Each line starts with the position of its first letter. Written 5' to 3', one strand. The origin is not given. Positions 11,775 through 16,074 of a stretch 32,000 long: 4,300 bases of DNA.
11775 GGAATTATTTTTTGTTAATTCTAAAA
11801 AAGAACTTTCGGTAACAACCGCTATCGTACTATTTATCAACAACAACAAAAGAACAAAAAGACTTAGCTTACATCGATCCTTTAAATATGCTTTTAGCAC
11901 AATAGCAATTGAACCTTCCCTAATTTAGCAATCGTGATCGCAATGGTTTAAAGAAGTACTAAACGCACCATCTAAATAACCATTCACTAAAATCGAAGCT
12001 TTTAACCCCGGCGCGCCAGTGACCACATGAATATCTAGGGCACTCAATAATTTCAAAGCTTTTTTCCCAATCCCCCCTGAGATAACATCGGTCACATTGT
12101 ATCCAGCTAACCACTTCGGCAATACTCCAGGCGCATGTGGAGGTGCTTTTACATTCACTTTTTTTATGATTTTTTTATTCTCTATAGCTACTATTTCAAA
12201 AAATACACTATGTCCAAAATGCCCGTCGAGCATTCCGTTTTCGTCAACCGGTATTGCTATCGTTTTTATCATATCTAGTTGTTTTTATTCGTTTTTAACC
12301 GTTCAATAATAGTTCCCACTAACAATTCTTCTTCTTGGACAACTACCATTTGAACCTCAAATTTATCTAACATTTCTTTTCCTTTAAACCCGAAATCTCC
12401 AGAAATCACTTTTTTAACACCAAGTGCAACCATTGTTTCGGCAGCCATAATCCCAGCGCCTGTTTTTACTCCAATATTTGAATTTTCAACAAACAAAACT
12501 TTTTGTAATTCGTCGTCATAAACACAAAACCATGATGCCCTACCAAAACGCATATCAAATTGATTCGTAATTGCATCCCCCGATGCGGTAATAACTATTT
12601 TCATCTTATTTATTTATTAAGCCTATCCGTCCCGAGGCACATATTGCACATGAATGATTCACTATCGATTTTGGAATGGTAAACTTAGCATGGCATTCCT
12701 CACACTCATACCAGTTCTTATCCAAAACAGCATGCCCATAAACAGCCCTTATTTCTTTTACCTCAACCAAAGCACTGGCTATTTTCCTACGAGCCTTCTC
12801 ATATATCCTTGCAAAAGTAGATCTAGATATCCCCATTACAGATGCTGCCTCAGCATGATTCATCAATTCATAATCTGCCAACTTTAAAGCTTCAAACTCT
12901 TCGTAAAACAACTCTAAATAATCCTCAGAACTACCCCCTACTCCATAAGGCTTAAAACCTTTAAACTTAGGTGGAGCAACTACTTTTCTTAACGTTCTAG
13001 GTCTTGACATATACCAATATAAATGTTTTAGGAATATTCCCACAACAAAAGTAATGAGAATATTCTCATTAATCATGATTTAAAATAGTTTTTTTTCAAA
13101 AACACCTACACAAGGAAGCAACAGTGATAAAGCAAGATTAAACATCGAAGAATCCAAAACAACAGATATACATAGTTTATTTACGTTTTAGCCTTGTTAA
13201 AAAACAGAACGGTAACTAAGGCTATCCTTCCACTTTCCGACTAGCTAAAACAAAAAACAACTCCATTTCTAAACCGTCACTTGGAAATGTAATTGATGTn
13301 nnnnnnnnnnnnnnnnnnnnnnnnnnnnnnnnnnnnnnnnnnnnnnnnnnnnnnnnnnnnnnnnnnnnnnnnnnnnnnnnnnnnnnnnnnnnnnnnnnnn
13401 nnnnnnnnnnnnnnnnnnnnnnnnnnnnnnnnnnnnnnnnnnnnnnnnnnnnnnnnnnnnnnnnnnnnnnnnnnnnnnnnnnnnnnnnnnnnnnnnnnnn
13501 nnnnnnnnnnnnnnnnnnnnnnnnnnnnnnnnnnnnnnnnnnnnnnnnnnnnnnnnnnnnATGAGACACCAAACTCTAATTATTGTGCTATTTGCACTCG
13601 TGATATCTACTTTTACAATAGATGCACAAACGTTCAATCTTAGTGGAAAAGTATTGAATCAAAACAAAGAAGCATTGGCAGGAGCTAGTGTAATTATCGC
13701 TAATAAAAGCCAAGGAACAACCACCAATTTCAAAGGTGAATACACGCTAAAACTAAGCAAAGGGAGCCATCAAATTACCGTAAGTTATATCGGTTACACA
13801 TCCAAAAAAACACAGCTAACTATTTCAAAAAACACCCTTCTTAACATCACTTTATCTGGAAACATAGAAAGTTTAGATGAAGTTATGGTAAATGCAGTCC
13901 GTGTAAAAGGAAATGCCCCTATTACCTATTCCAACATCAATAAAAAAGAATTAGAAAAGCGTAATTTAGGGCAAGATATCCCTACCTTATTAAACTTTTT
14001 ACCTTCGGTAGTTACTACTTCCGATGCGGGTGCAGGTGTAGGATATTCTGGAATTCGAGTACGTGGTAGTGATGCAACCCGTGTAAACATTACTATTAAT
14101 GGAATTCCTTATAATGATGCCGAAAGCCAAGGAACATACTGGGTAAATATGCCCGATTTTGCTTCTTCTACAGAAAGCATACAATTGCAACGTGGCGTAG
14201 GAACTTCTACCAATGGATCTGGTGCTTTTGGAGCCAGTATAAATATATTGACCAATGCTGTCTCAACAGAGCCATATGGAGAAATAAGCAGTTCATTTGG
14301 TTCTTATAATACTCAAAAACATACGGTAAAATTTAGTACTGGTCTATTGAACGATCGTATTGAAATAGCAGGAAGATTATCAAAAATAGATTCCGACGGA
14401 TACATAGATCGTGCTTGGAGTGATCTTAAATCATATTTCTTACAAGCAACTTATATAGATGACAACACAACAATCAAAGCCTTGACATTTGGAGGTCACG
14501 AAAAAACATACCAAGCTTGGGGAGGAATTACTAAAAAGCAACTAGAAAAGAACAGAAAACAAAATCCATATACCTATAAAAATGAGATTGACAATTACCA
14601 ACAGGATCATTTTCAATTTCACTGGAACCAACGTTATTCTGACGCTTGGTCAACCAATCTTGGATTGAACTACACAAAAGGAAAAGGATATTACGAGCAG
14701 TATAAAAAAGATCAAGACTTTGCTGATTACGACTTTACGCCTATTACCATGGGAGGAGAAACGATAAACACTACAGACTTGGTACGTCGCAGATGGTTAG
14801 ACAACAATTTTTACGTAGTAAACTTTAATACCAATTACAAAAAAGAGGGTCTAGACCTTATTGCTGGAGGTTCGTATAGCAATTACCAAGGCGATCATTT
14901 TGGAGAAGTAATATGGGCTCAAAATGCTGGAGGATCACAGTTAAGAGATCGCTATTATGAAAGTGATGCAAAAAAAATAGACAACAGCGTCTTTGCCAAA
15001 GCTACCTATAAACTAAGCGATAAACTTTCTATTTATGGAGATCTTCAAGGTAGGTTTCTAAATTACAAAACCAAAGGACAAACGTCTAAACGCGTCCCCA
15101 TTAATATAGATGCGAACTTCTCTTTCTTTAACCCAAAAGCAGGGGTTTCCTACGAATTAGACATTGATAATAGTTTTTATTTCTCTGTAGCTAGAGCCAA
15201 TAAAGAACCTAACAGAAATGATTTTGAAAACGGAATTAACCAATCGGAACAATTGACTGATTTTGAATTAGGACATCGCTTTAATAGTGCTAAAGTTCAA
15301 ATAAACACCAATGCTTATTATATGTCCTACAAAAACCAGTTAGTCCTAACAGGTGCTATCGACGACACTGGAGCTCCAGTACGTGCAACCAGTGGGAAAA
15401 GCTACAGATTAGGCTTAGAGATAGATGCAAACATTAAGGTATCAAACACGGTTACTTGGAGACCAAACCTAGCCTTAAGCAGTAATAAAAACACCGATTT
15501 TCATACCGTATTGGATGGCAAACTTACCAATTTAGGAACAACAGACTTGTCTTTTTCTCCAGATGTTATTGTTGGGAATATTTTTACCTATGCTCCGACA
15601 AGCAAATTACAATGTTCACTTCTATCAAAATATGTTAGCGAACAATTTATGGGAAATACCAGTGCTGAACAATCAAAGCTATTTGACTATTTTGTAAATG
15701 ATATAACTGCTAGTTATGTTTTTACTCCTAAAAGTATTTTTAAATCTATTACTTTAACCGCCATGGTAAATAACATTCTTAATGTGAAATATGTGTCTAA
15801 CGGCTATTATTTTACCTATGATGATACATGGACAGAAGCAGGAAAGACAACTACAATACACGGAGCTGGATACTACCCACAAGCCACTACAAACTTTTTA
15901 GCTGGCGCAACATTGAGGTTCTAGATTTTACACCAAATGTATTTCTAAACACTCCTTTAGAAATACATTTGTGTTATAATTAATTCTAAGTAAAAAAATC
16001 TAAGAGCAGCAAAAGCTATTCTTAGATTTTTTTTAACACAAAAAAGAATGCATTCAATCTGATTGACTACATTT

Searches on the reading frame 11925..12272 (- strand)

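Call 19: search_protein_families(library=pfam, proteins=[window:11925-12272:-])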
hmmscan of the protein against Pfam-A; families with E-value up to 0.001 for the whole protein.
window:11925-12272:- (115 aa): 1 family
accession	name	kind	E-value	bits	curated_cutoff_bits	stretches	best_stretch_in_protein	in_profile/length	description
PF02579.22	Nitro_FeMo-Co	-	1e-14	55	26.3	1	12-89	2-83/94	Dinitrogenase iron-molybdenum cofactor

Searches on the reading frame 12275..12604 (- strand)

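Call 19: search_protein_families(library=pfam, proteins=[window:12275-12604:-])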
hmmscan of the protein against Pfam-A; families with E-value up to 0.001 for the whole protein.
window:12275-12604:- (109 aa): 1 family
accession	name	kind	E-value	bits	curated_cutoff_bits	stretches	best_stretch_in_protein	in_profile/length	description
PF02579.22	Nitro_FeMo-Co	-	4.2e-09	37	26.3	1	14-93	3-84/94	Dinitrogenase iron-molybdenum cofactor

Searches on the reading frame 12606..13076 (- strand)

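Call 19: search_protein_families(library=pfam, proteins=[window:12606-13076:-])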
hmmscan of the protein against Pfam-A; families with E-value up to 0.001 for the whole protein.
window:12606-13076:- (156 aa): 5 families
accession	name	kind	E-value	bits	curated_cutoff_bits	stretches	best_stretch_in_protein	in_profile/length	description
PF02001.22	DUF134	-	2.2e-20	73.5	27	1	24-109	5-88/98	Protein of unknown function DUF134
PF04545.22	Sigma70_r4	-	0.00015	21.6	24.1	1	62-99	11-48/50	Sigma-70, region 4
PF08281.18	Sigma70_r4_2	-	0.00018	21.5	25.7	1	60-99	15-54/54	Sigma-70, region 4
PF13551.12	HTH_29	-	0.00047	20.6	28.1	1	63-96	4-37/64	Winged helix-turn helix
PF20432.4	Xre-like-HTH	-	0.0007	20.3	25.8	0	64-98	16-48/63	Antitoxin Xre-like helix-turn-helix domain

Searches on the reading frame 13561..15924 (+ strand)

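Call 21: search_protein_families(library=pfam, proteins=[window:13561-15924:+])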
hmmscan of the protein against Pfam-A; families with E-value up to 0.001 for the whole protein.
window:13561-15924:+ (787 aa): 4 families
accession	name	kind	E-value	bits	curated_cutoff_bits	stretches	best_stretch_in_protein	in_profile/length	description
PF00593.30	TonB_dep_Rec_b-barrel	-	2.4e-20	74.3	27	1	327-739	39-436/436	TonB dependent receptor-like, beta-barrel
PF13715.12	CarbopepD_reg_2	-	3.4e-20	72.3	32.2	1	27-110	1-88/88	CarboxypepD_reg-like domain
PF13620.12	CarboxypepD_reg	-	6.3e-14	52.5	32.3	1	27-98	2-81/82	Carboxypeptidase regulatory-like domain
PF07715.20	Plug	-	2e-12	48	23.9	1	118-225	4-106/107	TonB-dependent Receptor Plug Domain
